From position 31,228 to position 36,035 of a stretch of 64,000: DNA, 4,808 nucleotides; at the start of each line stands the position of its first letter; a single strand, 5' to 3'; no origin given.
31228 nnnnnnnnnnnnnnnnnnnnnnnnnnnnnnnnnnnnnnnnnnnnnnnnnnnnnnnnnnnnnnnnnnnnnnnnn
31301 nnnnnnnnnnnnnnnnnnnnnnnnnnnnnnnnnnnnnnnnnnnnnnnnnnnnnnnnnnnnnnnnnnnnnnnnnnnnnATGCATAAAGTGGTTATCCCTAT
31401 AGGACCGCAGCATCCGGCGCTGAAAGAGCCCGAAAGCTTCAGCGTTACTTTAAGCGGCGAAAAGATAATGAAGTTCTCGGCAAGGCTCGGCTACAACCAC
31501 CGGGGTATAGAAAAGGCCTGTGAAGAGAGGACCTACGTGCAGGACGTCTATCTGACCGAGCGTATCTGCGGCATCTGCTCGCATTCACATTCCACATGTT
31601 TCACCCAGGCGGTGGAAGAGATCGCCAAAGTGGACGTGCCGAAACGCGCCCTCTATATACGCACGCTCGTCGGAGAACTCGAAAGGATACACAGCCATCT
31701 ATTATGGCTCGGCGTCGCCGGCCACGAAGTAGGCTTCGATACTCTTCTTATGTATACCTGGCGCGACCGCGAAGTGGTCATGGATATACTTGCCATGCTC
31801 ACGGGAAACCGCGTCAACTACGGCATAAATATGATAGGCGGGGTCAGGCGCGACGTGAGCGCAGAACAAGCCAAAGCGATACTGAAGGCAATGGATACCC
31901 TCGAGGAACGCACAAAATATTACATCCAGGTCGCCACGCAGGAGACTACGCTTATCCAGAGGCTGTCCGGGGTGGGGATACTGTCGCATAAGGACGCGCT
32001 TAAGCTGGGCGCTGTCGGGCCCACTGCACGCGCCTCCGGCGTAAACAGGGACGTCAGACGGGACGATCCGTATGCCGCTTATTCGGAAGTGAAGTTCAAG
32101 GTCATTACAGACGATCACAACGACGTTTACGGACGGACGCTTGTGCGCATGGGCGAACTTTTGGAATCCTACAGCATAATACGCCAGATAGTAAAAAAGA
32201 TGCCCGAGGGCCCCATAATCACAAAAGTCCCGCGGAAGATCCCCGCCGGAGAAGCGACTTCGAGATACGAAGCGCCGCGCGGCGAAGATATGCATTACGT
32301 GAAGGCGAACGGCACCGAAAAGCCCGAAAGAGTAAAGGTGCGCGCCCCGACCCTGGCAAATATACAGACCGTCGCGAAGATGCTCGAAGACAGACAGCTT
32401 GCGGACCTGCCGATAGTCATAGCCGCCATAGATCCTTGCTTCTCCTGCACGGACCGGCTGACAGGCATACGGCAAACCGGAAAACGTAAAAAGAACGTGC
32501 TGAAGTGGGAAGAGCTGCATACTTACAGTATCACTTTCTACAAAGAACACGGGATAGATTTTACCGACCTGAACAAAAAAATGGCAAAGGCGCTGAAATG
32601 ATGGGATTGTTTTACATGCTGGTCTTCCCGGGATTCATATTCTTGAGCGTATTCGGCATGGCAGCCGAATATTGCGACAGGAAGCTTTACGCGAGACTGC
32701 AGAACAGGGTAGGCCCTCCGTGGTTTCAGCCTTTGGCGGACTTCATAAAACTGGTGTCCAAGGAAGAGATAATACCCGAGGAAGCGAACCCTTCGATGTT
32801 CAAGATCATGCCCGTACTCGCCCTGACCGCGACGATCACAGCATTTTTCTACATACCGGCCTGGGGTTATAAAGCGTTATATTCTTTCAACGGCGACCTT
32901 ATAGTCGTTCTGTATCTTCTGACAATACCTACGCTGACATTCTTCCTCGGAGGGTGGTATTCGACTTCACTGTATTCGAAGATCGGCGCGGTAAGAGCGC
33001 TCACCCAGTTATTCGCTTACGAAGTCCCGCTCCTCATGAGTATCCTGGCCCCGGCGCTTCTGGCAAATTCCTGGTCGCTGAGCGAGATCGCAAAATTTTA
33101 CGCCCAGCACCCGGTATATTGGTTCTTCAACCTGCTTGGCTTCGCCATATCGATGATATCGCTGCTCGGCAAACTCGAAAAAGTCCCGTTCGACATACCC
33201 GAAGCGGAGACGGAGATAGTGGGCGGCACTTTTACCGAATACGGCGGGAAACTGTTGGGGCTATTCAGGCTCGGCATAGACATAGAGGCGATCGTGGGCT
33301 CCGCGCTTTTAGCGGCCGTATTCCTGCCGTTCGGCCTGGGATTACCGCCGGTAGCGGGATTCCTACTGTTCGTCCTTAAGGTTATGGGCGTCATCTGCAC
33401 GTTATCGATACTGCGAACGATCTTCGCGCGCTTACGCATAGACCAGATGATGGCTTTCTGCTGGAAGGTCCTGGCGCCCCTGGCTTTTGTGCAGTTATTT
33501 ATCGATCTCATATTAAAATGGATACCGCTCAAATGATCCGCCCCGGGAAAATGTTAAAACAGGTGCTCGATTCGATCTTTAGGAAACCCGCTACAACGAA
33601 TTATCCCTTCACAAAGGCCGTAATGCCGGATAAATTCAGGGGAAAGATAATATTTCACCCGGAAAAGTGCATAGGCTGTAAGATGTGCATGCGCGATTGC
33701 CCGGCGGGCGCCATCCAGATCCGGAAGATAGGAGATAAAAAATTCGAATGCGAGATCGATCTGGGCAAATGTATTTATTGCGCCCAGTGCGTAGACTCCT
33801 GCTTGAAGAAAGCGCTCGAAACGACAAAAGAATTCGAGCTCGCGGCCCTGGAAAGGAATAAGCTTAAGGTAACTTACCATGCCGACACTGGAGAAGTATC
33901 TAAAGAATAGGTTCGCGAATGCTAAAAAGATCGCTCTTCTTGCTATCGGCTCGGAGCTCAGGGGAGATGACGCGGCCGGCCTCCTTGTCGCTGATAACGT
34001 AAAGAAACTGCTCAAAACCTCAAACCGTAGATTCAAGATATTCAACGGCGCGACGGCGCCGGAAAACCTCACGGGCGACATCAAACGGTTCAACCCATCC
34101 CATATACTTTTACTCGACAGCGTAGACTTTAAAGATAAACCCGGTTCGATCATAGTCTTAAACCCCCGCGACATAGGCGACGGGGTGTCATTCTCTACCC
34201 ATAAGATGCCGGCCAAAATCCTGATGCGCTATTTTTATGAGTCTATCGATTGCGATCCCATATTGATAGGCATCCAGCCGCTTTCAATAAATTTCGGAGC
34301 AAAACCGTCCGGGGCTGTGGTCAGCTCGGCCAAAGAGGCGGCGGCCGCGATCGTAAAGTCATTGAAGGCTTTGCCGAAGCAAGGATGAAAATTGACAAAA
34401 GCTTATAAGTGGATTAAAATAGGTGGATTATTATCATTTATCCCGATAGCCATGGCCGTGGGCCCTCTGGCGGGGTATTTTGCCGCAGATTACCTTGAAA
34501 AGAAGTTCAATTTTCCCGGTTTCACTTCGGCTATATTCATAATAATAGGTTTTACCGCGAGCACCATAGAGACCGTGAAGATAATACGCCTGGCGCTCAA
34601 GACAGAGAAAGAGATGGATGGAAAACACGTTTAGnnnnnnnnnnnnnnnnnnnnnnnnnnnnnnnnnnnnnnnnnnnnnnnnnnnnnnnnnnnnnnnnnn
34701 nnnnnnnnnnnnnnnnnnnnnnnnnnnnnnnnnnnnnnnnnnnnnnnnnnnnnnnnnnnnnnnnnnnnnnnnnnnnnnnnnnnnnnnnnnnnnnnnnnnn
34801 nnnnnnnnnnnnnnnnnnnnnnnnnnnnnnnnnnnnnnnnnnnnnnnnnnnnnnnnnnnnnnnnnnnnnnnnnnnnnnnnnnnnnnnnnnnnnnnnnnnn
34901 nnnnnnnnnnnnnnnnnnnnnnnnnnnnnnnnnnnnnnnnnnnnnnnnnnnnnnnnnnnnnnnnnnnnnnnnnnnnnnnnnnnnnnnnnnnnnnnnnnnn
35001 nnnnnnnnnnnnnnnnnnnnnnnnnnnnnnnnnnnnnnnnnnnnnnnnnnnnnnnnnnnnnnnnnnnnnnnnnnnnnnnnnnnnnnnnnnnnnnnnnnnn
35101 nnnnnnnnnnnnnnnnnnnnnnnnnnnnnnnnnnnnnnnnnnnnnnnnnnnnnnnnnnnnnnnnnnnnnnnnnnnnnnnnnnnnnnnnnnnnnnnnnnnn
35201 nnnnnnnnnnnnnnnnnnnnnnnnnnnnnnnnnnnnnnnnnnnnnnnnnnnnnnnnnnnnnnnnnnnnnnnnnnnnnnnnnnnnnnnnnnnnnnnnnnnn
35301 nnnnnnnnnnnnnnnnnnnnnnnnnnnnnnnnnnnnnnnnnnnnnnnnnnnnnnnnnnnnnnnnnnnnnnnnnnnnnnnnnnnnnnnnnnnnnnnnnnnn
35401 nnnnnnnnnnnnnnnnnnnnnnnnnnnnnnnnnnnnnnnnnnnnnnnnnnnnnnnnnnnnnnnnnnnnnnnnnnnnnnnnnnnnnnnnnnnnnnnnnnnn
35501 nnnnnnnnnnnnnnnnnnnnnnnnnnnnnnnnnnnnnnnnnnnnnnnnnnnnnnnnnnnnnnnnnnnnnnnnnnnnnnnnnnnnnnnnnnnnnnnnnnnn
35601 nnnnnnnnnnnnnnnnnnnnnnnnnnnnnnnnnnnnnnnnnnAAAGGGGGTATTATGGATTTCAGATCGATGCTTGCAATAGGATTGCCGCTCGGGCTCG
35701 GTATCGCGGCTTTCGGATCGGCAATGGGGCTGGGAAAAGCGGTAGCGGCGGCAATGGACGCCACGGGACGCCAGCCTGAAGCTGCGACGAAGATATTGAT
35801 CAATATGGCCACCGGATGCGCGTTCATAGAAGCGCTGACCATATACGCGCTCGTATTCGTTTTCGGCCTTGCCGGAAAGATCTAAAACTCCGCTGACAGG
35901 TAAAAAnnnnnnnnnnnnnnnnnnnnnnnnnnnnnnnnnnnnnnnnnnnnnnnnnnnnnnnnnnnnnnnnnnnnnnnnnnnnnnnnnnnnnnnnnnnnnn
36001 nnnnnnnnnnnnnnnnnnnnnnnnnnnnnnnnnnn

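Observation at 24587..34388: Group 4 energy-converting [NiFe] hydrogenase with three antiporter-like subunits, intact Ni ligands and a processed C-terminal extension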

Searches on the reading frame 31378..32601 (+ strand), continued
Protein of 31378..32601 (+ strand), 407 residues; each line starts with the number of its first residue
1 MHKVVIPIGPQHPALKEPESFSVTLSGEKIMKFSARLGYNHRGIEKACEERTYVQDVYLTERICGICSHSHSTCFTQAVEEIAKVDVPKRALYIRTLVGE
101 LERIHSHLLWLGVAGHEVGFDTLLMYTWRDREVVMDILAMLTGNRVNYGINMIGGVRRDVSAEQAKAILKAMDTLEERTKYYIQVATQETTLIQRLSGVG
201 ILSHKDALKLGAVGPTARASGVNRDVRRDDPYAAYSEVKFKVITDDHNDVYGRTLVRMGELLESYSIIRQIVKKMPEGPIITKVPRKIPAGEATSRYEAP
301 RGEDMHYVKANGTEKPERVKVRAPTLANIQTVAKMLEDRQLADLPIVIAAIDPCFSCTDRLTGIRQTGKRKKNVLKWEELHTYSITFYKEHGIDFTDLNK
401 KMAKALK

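Call 90: search_protein_families(library=pfam, proteins=[L046:10571-11068:+, L046:11105-11575:-, L046:11672-12316:-, L046:12465-12833:+, L046:12908-13561:+, L046:13528-15867:+, L046:15904-16254:+, L046:16298-16549:+, L046:16554-17609:+, L046:17625-18626:+], max_evalue=0.001)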
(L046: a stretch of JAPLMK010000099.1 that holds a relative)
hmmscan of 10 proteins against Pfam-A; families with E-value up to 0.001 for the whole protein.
L046:10571-11068:+ (165 aa): 1 family
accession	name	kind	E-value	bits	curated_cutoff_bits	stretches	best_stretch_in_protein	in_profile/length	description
PF01750.23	HycI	-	2e-13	50.8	23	1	37-156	3-124/130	Hydrogenase maturation protease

L046:11105-11575:- (156 aa): 5 families
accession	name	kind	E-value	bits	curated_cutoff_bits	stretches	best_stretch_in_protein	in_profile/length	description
PF12682.12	Flavodoxin_4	-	7e-09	35.8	24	1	60-111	64-115/155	Flavodoxin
PF12641.12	Flavodoxin_3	-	1.4e-08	35.2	27.5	0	56-116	26-85/160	Flavodoxin domain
PF12724.12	Flavodoxin_5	-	1.7e-08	35.3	27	1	58-111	31-87/145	Flavodoxin domain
PF03358.20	FMN_red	-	1.6e-05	25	24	1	9-114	8-121/152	NADPH-dependent FMN reductase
PF02525.22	Flavodoxin_2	-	5.9e-05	23.3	27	1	3-118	2-125/198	Flavodoxin-like fold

L046:11672-12316:- (214 aa): 1 family
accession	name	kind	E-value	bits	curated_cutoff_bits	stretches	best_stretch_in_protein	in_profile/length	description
PF00691.25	OmpA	-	6.6e-17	62.1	27.2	1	115-196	1-84/98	OmpA family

L046:12465-12833:+ (122 aa): 1 family
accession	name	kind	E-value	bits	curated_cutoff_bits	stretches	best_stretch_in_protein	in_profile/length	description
PF01155.25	HypA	-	5.9e-26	91.1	28.9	1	1-113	1-111/112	Hydrogenase/urease nickel incorporation, metallochaperone, hypA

L046:12908-13561:+ (217 aa): 4 families
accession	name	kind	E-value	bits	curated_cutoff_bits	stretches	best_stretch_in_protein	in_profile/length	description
PF02492.25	cobW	-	1.6e-21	77.1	20.7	1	33-192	4-179/180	CobW/HypB/UreG, nucleotide-binding domain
PF13238.12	AAA_18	-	0.00012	22.9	29.4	1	34-125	3-87/128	AAA domain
PF13521.12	AAA_28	-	0.00032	21.4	27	1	33-54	3-24/164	AAA domain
PF03193.22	RsgA_GTPase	-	0.00059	20.1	30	0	159-212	57-107/174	RsgA GTPase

L046:13528-15867:+ (779 aa): 6 families
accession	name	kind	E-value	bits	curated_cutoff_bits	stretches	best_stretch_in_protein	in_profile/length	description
PF22521.2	HypF_C_2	-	2.4e-75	253.9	27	1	508-771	1-241/241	Carbamoyltransferase, Kae1-like Domain, second subdomain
PF01300.24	Sua5_yciO_yrdC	-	4.3e-41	140.8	25.1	1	211-385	2-177/178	Telomere recombination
PF07503.17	zf-HYPF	-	4e-33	113.4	23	2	109-142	1-34/34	HypF finger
PF17788.7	HypF_C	-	3.8e-31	108.2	23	1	402-499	5-99/99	HypF Kae1-like domain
PF00708.24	Acylphosphatase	-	9.2e-22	77.6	22.5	1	7-89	1-84/85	Acylphosphatase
PF00814.31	TsaD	-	3.2e-06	27.5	24.8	0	603-759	132-252/264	tRNA N6-adenosine threonylcarbamoyltransferase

L046:15904-16254:+ (116 aa): 1 family
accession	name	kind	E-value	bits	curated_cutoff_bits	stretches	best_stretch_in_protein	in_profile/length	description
PF05635.17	23S_rRNA_IVP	-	8.6e-18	65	33.8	1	9-106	9-105/106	23S rRNA-intervening sequence protein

L046:16298-16549:+ (83 aa): 1 family
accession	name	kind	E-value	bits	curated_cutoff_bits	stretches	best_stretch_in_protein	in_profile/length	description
PF01455.23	HupF_HypC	-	4.8e-22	78.3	28.5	1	1-72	1-65/65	HupF/HypC family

L046:16554-17609:+ (351 aa): 1 family
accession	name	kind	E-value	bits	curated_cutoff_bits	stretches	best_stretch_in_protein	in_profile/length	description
PF01924.21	HypD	-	1.1e-141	472.5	25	1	2-350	3-351/351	Hydrogenase formation hypA family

L046:17625-18626:+ (333 aa): 2 families
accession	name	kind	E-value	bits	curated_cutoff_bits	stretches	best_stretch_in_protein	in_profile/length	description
PF02769.27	AIRS_C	-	2.6e-22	80.1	23.1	1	159-309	1-153/156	AIR synthase related protein, C-terminal domain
PF00586.29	AIRS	-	8.6e-19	68.5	24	1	37-147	3-112/112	AIR synthase related protein, N-terminal domain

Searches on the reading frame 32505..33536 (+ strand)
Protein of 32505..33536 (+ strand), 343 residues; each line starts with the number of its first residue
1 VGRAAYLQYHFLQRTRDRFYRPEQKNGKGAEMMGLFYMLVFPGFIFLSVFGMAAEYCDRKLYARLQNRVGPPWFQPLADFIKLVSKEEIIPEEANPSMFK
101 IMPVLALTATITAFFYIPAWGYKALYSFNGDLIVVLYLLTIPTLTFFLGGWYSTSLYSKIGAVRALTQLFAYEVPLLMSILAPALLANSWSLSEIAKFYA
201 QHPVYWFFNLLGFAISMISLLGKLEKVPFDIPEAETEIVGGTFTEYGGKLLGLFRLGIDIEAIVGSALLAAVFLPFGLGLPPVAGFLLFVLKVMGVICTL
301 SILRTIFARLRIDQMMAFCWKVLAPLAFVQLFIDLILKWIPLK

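Call 5: search_protein_families(library=pfam, proteins=[window:32505-33536:+], max_evalue=0.01)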
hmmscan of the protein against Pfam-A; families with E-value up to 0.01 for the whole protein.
window:32505-33536:+ (343 aa): 1 family
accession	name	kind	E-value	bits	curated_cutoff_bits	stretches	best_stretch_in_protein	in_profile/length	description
PF00146.26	NADHdh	-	6.4e-79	265.8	27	1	45-333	8-296/298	NADH dehydrogenase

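Call 92: search_protein_families(library=ncbifam, proteins=[window:32598-33536:+], max_evalue=0.00001)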
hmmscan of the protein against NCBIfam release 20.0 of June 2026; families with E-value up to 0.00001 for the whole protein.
window:32598-33536:+ (312 aa): 7 families
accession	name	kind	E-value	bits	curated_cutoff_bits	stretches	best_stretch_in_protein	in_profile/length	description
NF004741.0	PRK06076.1-2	equivalog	8.8e-70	235.5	305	1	4-308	21-334/337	NADH-quinone oxidoreductase subunit NuoH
NF004743.0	PRK06076.1-4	equivalog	3.2e-45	154.8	494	1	13-302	24-337/433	NADH-quinone oxidoreductase subunit NuoH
NF004740.0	PRK06076.1-1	equivalog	3.5e-44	151.7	399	1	16-303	23-316/325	NADH-quinone oxidoreductase subunit NuoH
NF040610.1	F420_dehyd_FpoH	exception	7.5e-43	147.1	475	1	14-302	23-331/339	F420H2 dehydrogenase subunit FpoH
NF004745.0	PRK06076.1-6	equivalog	2.4e-41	142.1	450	1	23-301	33-327/341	NADH-quinone oxidoreductase subunit NuoH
NF004744.0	PRK06076.1-5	equivalog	2e-39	135.8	542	1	19-243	44-277/372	NADH-quinone oxidoreductase subunit NuoH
NF004742.0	PRK06076.1-3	equivalog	1.7e-35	122.9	531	1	36-305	60-346/356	NADH-quinone oxidoreductase subunit NuoH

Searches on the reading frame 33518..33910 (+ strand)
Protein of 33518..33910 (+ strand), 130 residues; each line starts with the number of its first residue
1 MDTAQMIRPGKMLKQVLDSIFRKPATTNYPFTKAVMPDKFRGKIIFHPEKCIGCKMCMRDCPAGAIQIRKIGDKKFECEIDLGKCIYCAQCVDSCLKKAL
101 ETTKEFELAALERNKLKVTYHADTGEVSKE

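Call 5: search_protein_families(library=pfam, proteins=[window:33518-33910:+], max_evalue=0.01)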
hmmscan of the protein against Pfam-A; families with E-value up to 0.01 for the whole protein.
window:33518-33910:+ (130 aa): 12 families
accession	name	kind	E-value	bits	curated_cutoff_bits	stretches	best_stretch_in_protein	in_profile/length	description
PF12838.12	Fer4_7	-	1.5e-09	38.6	27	1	50-99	1-52/52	4Fe-4S dicluster domain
PF00037.32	Fer4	-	2.5e-09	37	21.1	1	44-67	1-24/24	4Fe-4S binding domain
PF12837.12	Fer4_6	-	2.4e-08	34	25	1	48-66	6-24/24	4Fe-4S binding domain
PF13237.11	Fer4_10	-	6.6e-08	32.8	25.5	1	43-95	1-52/53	4Fe-4S dicluster domain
PF13187.11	Fer4_9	-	7.1e-08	32.8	27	1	50-99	1-51/52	4Fe-4S dicluster domain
PF13183.11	Fer4_8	-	5.5e-07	30.5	27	1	49-64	3-18/68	4Fe-4S dicluster domain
PF13484.11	Fer4_16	-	3.4e-06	28.2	30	0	84-112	1-28/66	4Fe-4S double cluster binding domain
PF12797.12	Fer4_2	-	4.1e-06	26.8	24.5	1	43-63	2-22/22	4Fe-4S binding domain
PF14697.11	Fer4_21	-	4.3e-06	27.2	35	2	47-95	4-51/59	4Fe-4S dicluster domain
PF12800.12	Fer4_4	-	1.3e-05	25.6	24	1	48-64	1-17/17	4Fe-4S binding domain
PF13534.11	Fer4_17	-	9.7e-05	23.3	22.2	0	50-65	1-16/61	4Fe-4S dicluster domain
PF17179.9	Fer4_22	-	0.0085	17.4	27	0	46-63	76-93/95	4Fe-4S dicluster domain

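Call 92: search_protein_families(library=ncbifam, proteins=[window:33518-33910:+], max_evalue=0.00001)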
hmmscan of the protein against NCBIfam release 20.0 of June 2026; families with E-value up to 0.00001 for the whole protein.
window:33518-33910:+ (130 aa): 49 families (the best 25 are shown)
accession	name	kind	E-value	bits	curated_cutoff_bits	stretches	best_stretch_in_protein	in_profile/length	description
NF006221.0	PRK08348.1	subfamily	2.8e-29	101.5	124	1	11-119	5-111/136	NADH-plastoquinone oxidoreductase subunit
TIGR01971.1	NuoI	subfamily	2.1e-25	88.7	113.05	1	16-118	5-116/121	NADH-quinone oxidoreductase, chain I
NF004537.0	PRK05888.1-3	equivalog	2.5e-25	89.2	163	1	3-119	17-149/204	NADH-quinone oxidoreductase subunit NuoI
TIGR00403.1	ndhI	equivalog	9.6e-23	80.7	302.35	1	10-117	23-136/183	NAD(P)H-quinone oxidoreductase subunit I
NF009053.0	PRK12387.1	subfamily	1.5e-22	80.3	204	1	17-117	5-107/180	formate hydrogenlyase complex iron-sulfur subunit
NF040612.1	F420_dehyd_FpoI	exception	3.5e-20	72.2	180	1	13-110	6-109/135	F420H2 dehydrogenase subunit FpoI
NF006076.0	PRK08222.1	equivalog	1.5e-19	70.5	270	1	16-116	4-106/181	hydrogenase 4 subunit H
NF004541.0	PRK05888.2-2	equivalog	5.2e-19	68.7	217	1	25-117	37-128/168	NADH-quinone oxidoreductase subunit NuoI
NF004540.0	PRK05888.2-1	equivalog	1.5e-17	63.5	215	1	11-117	6-120/139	NADH-quinone oxidoreductase subunit NuoI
NF004545.0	PRK05888.3-1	equivalog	2.4e-17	63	229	1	14-116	31-138/154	NADH-quinone oxidoreductase subunit NuoI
NF004536.0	PRK05888.1-1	equivalog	2.5e-17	62.8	212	1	13-117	17-131/180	NADH-quinone oxidoreductase subunit NuoI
NF004543.0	PRK05888.2-5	equivalog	3.9e-16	59.2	243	1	17-110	27-125/217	NADH-quinone oxidoreductase subunit NuoI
NF010590.0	PRK13984.1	equivalog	2.7e-15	55.5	946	1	19-108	20-116/611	putative oxidoreductase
NF004539.0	PRK05888.1-5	equivalog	3.3e-15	56.1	225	1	14-117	21-134/162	NADH-quinone oxidoreductase subunit NuoI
NF004538.0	PRK05888.1-4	equivalog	2.1e-14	53.5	135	1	16-119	23-136/162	NADH-quinone oxidoreductase subunit NuoI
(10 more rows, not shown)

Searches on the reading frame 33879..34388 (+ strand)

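Call 5: search_protein_families(library=pfam, proteins=[window:33879-34388:+], max_evalue=0.01)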
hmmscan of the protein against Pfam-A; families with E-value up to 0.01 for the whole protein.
window:33879-34388:+ (169 aa): 1 family
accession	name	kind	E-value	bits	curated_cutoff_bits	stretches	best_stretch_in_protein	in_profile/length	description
PF01750.23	HycI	-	8.8e-13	48.7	23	1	46-159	12-128/130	Hydrogenase maturation protease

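Call 7: search_protein_families(library=ncbifam, proteins=[window:33879-34388:+], max_evalue=0.001)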
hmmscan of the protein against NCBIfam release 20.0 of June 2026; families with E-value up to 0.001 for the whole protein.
window:33879-34388:+ (169 aa): 7 families
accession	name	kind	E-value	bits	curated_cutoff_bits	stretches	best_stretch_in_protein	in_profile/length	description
TIGR00142.1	hycI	equivalog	1.6e-30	105.8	119.1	1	20-160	3-140/146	hydrogenase maturation peptidase HycI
TIGR00072.1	hydrog_prot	superfamily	5.1e-24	84.9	47.45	1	20-161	2-144/145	hydrogenase maturation protease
TIGR00130.1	frhD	equivalog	5.1e-09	36.4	134.95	1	16-136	3-122/153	coenzyme F420-reducing hydrogenase, FrhD protein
TIGR00140.1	hupD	subfamily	1.8e-07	31.2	151.8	1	18-164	1-149/151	HyaD/HybD family hydrogenase maturation endopeptidase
NF007777.0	PRK10466.1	equivalog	1.2e-05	25.1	190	1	17-141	2-128/164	HyaD/HybD family hydrogenase maturation endopeptidase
NF007616.0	PRK10264.1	equivalog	8.7e-05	22.3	261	1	14-99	2-84/195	hydrogenase 1 maturation protease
NF045519.1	NiFeSe_H2_mat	exception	0.00032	20.6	190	1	16-100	1-81/152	NiFeSe hydrogenase maturation protease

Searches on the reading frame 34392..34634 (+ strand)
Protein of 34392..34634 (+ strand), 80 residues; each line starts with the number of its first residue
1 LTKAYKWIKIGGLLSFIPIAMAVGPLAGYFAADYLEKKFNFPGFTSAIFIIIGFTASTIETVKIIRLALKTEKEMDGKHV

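Call 5: search_protein_families(library=pfam, proteins=[window:34392-34634:+], max_evalue=0.01)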
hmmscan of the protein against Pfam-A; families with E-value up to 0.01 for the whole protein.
window:34392-34634:+ (80 aa): 2 families
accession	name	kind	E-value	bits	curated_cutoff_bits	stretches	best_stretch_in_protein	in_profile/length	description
PF09527.15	ATPase_gene1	-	5.7e-05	23.5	26.6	1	13-58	3-48/54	Putative F0F1-ATPase subunit Ca2+/Mg2+ transporter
PF04306.18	DUF456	-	0.0097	16.6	29.4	0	10-59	72-122/139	Protein of unknown function (DUF456)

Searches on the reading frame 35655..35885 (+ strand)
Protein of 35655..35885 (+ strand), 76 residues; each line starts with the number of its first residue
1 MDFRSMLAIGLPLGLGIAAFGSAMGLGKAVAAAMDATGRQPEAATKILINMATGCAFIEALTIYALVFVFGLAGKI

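Call 92: search_protein_families(library=ncbifam, proteins=[window:35655-35885:+], max_evalue=0.00001)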
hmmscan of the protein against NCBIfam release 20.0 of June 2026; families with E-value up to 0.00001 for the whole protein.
window:35655-35885:+ (76 aa): 12 families
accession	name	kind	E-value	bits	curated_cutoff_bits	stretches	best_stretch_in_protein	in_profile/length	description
NF006295.0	PRK08482.1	equivalog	5.2e-13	49.4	135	1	5-69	30-94/105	F0F1 ATP synthase subunit C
NF005608.0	PRK07354.1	equivalog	3.2e-12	46.9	128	1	5-69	9-71/81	F0F1 ATP synthase subunit C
NF009998.0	PRK13468.1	equivalog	4.1e-12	46.2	116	1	5-68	11-72/88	F0F1 ATP synthase subunit C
NF005900.0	PRK07874.1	equivalog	3.3e-11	43.3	114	1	13-70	21-78/80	ATP synthase F0 subunit C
TIGR03322.1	alt_F1F0_F0_C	exception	1.4e-09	38.4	130.85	1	5-68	10-71/86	alternate F1F0 ATPase, F0 subunit C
NF009996.0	PRK13466.1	equivalog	2e-08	34.2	110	1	13-70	6-63/66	F0F1 ATP synthase subunit C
NF009999.0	PRK13471.1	equivalog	2.2e-08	34.2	124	1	8-70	17-79/85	F0F1 ATP synthase subunit C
NF005363.0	PRK06876.1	equivalog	2.7e-08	33.5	71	1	5-70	6-71/80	F0F1 ATP synthase subunit C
TIGR01260.1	ATP_synt_c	equivalog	5.7e-08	32.7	43.95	1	18-68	1-51/58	ATP synthase F0 subunit C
NF005733.0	PRK07558.1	equivalog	2e-07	31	85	1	14-68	10-67/75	F0F1 ATP synthase subunit C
NF009997.0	PRK13467.1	equivalog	2.2e-07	30.7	98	1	13-70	6-63/66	F0F1 ATP synthase subunit C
NF005521.0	PRK07159.1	equivalog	4.6e-07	29.8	122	1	13-70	35-95/101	F0F1 ATP synthase subunit C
